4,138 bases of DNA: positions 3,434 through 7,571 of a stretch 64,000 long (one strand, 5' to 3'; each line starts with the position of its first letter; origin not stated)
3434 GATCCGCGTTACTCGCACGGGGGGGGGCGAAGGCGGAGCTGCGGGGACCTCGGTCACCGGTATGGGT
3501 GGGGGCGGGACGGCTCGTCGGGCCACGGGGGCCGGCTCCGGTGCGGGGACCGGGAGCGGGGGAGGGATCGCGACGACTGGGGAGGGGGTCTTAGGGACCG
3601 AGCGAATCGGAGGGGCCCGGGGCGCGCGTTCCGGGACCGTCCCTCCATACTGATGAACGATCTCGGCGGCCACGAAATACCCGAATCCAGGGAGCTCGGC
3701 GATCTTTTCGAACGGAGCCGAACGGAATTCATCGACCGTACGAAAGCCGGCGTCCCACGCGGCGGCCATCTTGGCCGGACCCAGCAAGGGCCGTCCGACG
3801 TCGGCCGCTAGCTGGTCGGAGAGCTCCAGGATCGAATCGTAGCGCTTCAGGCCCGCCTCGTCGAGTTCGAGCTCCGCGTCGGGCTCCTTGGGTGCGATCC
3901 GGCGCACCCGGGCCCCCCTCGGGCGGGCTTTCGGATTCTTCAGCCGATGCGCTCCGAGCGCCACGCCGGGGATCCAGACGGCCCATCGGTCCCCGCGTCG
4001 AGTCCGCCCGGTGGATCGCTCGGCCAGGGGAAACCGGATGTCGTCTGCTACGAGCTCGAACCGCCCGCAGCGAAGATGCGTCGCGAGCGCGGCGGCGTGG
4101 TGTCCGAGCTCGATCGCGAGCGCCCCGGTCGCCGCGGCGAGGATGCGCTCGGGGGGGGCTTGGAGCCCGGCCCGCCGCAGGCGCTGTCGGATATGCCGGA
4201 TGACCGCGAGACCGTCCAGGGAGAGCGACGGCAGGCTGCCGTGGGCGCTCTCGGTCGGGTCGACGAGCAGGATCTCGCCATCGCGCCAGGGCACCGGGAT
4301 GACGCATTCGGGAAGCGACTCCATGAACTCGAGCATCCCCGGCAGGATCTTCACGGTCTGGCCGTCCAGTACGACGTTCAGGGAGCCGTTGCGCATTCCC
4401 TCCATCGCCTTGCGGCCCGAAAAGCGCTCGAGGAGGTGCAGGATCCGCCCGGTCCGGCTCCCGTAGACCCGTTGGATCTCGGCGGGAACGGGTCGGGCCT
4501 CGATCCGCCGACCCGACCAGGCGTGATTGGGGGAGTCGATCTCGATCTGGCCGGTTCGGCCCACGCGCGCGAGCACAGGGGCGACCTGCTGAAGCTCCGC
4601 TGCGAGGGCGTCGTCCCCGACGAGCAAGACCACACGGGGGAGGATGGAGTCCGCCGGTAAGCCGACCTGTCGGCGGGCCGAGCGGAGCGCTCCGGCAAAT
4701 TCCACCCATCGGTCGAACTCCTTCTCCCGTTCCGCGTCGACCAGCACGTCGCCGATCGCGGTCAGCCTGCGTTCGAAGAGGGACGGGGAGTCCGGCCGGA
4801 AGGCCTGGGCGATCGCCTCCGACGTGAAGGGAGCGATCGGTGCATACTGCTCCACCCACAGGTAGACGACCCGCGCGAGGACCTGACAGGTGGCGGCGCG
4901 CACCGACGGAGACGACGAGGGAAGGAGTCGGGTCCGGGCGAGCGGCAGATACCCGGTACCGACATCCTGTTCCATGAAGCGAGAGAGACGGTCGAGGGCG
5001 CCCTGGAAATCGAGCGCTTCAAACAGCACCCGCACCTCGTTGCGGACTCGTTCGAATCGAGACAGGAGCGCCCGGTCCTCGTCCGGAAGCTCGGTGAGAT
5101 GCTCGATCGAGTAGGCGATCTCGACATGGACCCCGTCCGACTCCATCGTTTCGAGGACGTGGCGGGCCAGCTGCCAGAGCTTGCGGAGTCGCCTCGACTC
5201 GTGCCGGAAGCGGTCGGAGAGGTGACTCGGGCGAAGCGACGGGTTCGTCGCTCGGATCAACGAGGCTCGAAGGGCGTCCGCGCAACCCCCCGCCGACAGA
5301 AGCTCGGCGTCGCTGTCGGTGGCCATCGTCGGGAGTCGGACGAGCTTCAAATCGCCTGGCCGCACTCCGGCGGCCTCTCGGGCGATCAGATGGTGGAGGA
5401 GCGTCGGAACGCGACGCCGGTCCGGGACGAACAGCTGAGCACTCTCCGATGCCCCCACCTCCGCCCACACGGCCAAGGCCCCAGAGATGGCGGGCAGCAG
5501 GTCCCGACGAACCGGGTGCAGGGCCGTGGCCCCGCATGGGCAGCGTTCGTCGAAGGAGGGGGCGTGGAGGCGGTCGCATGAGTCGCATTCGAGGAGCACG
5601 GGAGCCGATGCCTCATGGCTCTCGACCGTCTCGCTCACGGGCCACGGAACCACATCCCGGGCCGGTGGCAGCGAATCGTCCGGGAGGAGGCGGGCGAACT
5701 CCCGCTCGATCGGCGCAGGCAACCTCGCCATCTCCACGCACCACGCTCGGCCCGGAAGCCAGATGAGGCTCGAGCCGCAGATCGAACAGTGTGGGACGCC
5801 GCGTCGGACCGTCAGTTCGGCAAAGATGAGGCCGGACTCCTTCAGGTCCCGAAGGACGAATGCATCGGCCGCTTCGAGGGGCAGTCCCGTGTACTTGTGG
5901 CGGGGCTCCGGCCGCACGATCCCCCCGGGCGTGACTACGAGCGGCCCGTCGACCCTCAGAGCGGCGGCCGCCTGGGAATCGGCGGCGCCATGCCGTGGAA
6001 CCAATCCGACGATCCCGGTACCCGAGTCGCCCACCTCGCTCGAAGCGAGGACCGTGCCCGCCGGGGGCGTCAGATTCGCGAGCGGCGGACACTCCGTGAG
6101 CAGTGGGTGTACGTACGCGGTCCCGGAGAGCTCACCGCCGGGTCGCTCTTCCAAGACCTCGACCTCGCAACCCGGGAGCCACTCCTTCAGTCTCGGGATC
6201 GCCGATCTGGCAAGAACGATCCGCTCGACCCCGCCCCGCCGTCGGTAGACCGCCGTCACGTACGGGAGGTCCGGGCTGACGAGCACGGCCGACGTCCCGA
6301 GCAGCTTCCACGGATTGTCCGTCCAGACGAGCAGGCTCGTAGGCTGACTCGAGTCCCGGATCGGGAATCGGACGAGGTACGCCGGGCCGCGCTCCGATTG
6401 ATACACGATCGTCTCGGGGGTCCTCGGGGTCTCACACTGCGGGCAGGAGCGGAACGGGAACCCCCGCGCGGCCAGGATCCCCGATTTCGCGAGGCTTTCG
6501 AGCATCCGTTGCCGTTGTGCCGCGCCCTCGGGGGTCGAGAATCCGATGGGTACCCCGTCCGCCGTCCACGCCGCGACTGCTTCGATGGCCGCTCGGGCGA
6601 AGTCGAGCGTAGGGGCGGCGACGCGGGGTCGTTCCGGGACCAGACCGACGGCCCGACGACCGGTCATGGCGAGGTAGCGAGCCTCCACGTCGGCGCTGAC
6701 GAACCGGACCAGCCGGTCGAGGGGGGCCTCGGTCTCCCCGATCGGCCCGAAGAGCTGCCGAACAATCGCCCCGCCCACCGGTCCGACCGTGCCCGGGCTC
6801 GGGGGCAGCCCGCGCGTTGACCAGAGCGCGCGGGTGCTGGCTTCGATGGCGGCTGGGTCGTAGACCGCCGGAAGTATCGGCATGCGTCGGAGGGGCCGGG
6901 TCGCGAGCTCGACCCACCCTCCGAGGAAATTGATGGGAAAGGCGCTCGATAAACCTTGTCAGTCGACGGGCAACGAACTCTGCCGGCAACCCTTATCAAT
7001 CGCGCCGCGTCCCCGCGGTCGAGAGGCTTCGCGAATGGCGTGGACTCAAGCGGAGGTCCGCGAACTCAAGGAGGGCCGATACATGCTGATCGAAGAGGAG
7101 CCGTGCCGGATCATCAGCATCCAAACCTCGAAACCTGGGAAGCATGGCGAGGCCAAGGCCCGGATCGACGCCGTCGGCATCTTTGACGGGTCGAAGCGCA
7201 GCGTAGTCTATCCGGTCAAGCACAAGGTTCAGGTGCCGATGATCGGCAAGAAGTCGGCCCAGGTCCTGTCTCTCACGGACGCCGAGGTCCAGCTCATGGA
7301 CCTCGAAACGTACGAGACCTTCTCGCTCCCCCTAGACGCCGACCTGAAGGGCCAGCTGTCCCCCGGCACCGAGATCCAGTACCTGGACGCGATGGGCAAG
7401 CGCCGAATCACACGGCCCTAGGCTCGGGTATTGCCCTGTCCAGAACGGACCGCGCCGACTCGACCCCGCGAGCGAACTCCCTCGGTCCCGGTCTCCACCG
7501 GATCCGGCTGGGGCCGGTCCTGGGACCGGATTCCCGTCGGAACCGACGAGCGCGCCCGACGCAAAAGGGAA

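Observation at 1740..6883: Catalytically dead class Ia aaRS paralog fused to HhH, a Pro-rich linker and DUF835, co-oriented with a D-aminoacyl-tRNA deacylase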

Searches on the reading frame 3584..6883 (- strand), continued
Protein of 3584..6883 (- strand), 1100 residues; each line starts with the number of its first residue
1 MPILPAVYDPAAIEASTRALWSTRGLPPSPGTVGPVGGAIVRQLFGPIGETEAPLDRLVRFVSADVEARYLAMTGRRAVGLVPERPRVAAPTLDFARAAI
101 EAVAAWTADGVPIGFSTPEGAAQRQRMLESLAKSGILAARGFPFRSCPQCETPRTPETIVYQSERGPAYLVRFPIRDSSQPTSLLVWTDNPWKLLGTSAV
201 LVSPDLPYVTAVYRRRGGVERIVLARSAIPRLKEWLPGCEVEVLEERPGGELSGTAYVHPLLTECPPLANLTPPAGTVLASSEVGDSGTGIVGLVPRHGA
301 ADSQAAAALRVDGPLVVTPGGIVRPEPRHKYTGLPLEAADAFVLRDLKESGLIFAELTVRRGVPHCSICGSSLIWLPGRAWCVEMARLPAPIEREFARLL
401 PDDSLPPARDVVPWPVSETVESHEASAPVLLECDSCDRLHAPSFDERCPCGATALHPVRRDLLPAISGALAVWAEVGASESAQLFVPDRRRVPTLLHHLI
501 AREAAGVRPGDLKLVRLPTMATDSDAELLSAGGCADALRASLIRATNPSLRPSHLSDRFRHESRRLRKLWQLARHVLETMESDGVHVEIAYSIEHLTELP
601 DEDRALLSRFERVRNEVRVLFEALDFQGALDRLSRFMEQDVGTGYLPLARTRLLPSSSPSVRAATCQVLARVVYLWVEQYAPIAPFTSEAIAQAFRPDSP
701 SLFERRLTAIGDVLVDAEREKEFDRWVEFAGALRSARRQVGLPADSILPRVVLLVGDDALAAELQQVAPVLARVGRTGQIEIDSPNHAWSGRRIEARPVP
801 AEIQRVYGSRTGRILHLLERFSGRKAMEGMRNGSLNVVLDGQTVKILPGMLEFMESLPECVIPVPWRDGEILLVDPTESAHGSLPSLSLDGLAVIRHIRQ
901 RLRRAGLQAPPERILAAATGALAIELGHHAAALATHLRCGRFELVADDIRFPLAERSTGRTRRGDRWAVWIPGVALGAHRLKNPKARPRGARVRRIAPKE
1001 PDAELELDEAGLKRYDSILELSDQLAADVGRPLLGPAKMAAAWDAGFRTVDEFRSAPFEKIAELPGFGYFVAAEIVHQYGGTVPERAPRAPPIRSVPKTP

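Call 99: list_cluster_members(proteins=[P0244, P0237, P0239, P0245, P0238, P0241, P0226, P0231, P0201, P0190])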
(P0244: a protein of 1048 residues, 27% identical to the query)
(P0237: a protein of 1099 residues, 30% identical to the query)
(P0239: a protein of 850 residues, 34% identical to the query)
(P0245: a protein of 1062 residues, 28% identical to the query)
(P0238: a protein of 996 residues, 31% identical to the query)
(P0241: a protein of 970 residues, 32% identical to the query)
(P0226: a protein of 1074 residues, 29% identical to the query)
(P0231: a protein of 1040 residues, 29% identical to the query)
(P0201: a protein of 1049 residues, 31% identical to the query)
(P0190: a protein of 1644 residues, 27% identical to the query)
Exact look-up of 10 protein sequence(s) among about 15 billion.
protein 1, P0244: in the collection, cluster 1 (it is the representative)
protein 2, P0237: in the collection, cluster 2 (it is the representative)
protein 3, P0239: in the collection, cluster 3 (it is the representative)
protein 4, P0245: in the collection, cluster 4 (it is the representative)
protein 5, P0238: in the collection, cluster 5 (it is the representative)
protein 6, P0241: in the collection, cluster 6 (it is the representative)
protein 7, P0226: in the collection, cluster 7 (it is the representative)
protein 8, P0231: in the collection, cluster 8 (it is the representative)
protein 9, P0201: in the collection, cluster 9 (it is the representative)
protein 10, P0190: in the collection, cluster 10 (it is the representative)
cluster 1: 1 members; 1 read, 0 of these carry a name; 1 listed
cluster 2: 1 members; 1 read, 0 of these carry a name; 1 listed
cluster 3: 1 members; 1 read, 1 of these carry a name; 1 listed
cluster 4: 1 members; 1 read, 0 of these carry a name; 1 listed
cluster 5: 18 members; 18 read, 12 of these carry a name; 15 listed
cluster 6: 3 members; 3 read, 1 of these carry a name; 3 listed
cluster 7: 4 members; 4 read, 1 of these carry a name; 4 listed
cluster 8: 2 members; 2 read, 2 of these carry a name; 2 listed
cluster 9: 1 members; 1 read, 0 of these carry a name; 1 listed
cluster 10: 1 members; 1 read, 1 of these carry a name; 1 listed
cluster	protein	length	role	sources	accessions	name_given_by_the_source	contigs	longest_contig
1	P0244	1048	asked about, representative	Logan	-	-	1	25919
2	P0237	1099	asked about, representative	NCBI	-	-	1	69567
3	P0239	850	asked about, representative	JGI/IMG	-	isoleucyl-tRNA synthetase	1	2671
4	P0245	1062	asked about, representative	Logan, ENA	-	-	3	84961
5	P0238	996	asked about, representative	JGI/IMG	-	isoleucyl-tRNA synthetase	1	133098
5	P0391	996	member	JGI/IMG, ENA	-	isoleucyl-tRNA synthetase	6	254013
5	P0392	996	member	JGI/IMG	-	isoleucyl-tRNA synthetase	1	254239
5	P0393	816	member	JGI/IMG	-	isoleucyl-tRNA synthetase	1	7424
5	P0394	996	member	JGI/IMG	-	isoleucyl-tRNA synthetase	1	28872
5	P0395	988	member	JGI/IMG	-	isoleucyl-tRNA synthetase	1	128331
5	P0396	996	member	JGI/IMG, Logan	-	Isoleucyl-tRNA synthetase (EC 6.1.1.5)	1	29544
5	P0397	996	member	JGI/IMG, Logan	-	isoleucyl-tRNA synthetase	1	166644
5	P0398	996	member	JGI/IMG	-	isoleucyl-tRNA synthetase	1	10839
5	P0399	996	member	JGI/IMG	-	isoleucyl-tRNA synthetase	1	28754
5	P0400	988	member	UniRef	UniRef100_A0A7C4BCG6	Isoleucine--tRNA ligase n=1 Tax=Ignisphaera aggregans TaxID=334771 RepID=A0A7C4BCG6_9CREN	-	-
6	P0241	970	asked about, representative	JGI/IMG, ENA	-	-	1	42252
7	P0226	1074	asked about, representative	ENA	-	-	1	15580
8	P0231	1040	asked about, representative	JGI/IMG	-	isoleucyl-tRNA synthetase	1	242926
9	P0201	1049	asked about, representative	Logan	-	-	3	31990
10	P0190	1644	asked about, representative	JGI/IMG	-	isoleucyl-tRNA synthetase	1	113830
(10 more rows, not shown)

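Call 100: find_encoding_contigs(protein=P0237, flank=4000, max_places=2)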
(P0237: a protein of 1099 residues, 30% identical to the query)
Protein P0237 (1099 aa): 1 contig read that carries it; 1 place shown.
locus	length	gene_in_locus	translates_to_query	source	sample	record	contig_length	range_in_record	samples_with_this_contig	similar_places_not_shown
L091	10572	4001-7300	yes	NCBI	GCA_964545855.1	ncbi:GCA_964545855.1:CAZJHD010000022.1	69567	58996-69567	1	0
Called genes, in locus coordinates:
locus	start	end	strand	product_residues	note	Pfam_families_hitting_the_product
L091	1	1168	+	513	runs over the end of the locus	PF01142:TruD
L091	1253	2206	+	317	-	PF01048:PNP_UDP_1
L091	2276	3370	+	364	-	PF01112:Asparaginase_2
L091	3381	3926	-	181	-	PF13664:DUF4149 (weak)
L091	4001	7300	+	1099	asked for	PF00133:tRNA-synt_1, PF09334:tRNA-synt_1g (faint), PF08264:Anticodon_1, PF19302:DUF5915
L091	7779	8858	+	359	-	PF03734:YkuD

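Call 103: find_encoding_contigs(protein=P0211, flank=6000, max_places=3)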
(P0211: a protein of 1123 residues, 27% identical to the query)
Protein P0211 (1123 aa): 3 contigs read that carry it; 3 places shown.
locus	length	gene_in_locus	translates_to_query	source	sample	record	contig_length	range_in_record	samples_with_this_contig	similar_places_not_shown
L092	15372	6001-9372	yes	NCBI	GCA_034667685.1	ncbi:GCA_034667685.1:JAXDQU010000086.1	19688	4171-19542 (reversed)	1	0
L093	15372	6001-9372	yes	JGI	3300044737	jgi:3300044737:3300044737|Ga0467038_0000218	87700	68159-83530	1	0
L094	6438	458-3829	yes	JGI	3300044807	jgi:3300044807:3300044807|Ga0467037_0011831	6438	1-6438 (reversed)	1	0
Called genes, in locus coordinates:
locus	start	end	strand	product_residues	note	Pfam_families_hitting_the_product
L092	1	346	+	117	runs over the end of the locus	-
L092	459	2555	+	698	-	PF01022:HTH_5 (weak), PF12802:MarR_2 (weak), PF12840:HTH_20 (weak), PF24266:HTH_HVO_0163_N, PF01047:MarR (weak), PF01978:TrmB (weak), PF09339:HTH_IclR (weak), PF12802:MarR_2, +4 more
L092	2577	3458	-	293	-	PF01261:AP_endonuc_2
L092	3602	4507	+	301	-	PF00892:EamA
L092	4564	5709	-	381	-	PF01828:Peptidase_A4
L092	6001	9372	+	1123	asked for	PF00133:tRNA-synt_1, PF09334:tRNA-synt_1g, PF08264:Anticodon_1, PF19302:DUF5915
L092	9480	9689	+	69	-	-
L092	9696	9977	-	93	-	PF01503:PRA-PH, PF03819:MazG, PF12643:MazG-like (weak)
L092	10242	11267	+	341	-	PF01680:SOR_SNZ, PF05690:ThiG (weak)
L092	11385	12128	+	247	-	PF00106:adh_short, PF08659:KR, PF23441:SDR (faint), PF01370:Epimerase (weak), PF13561:adh_short_C2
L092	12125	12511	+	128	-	PF04134:DCC1-like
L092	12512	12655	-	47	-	-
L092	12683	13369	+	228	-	PF01174:SNO, PF07685:GATase_3 (weak)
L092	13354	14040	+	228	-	PF14018:DUF4234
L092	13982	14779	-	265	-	PF00702:Hydrolase, PF13419:HAD_2, PF13242:Hydrolase_like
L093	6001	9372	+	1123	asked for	PF00133:tRNA-synt_1, PF09334:tRNA-synt_1g, PF08264:Anticodon_1, PF19302:DUF5915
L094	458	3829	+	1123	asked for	PF00133:tRNA-synt_1, PF09334:tRNA-synt_1g, PF08264:Anticodon_1, PF19302:DUF5915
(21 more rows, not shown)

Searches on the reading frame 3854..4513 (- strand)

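Call 41: search_protein_families(library=pfam, proteins=[window:3854-4513:-], max_evalue=10)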
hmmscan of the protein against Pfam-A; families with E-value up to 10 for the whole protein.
window:3854-4513:- (220 aa): 1 family
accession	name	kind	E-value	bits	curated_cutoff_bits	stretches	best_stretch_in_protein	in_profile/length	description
PF10512.14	Borealin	-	0.24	11.9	19.5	1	70-114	70-114/118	Cell division cycle-associated protein 8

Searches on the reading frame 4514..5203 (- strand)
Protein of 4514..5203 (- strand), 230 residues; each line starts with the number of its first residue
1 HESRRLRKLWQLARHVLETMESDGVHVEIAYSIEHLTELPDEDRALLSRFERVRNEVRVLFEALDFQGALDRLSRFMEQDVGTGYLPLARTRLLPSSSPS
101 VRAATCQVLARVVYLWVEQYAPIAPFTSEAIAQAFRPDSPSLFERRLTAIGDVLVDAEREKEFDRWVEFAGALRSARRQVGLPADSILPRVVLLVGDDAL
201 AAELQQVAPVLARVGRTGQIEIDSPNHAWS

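Call 41: search_protein_families(library=pfam, proteins=[window:4514-5203:-], max_evalue=10)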
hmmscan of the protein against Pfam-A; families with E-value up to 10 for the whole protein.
window:4514-5203:- (230 aa): 2 families
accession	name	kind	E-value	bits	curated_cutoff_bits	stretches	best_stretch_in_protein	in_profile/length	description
PF08264.19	Anticodon_1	-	3.9e-15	56.5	25.1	1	43-185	1-141/148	Anticodon-binding domain of tRNA ligase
PF06877.16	RraB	-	0.13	13.3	23.3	1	14-45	5-36/102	Regulator of ribonuclease activity B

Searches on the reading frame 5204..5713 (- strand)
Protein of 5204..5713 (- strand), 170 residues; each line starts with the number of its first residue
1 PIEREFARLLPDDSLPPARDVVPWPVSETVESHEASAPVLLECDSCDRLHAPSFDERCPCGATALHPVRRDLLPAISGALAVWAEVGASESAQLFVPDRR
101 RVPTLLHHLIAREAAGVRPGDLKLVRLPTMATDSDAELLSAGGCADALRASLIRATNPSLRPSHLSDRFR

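Call 41: search_protein_families(library=pfam, proteins=[window:5204-5713:-], max_evalue=10)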
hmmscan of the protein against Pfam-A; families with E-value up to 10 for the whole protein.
window:5204-5713:- (170 aa): 1 family
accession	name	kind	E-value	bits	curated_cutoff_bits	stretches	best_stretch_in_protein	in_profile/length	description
PF22912.2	zf-DPOE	-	0.18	12.4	21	1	41-62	5-26/58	Zinc finger domain of DNA polymerase-epsilon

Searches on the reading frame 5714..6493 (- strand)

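Call 41: search_protein_families(library=pfam, proteins=[window:5714-6493:-], max_evalue=10)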
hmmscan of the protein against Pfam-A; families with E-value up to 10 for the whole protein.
window:5714-6493:- (260 aa): 2 families
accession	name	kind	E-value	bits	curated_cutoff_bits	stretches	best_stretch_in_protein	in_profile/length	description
PF13248.11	Zn_ribbon_3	-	0.064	13.2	27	1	229-241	12-24/26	zinc-ribbon domain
PF03117.19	Herpes_UL49_1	-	0.12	12.1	25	1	207-244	131-165/245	UL49 family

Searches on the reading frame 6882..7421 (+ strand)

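Call 3: search_protein_families(library=pfam, proteins=[window:6882-7421:+], max_evalue=0.1)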
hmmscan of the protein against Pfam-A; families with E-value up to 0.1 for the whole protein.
window:6882-7421:+ (179 aa): 4 families
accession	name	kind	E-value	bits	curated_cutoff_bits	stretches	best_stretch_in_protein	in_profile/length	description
PF21485.3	IF5A-like_N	-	4.3e-16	58.9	27.1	1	58-114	7-63/63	Translation initiation factor 5A-like, N-terminal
PF01287.26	eIF-5a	-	1.8e-06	28.5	24.2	1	121-177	2-66/69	Eukaryotic elongation factor 5A hypusine, DNA-binding OB fold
PF08207.18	EFP_N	-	0.0011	19.4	23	1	60-89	3-32/58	Elongation factor P (EF-P) KOW-like domain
PF15779.10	LRRC37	-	0.0073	16.9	27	1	110-147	26-63/73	Leucine-rich repeat-containing protein 37 family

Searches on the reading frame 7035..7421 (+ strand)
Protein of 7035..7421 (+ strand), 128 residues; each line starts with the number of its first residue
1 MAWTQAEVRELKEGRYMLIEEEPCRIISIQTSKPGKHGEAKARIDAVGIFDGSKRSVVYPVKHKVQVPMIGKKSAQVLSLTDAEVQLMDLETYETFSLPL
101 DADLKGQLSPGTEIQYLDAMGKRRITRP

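Call 59: search_protein_families(library=ncbifam, proteins=[window:7035-7421:+], max_evalue=0.01)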
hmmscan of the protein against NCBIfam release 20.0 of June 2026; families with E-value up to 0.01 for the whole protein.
window:7035-7421:+ (128 aa): 5 families
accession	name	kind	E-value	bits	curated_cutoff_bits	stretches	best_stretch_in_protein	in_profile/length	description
NF003076.0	PRK03999.1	equivalog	3.9e-55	184.9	138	1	1-127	1-127/129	translation initiation factor IF-5A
TIGR00037.1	eIF_5A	equivalog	2e-47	160.3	75.45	1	4-127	5-128/130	translation initiation factor IF-5A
NF001810.0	PRK00529.1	subfamily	4.2e-11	42.8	161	1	6-100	3-96/187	elongation factor P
TIGR00038.1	efp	equivalog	1.1e-10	41.5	185.8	1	7-101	2-95/184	elongation factor P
NF011175.0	PRK14578.1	equivalog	0.0018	17.7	301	1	10-115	6-114/187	elongation factor P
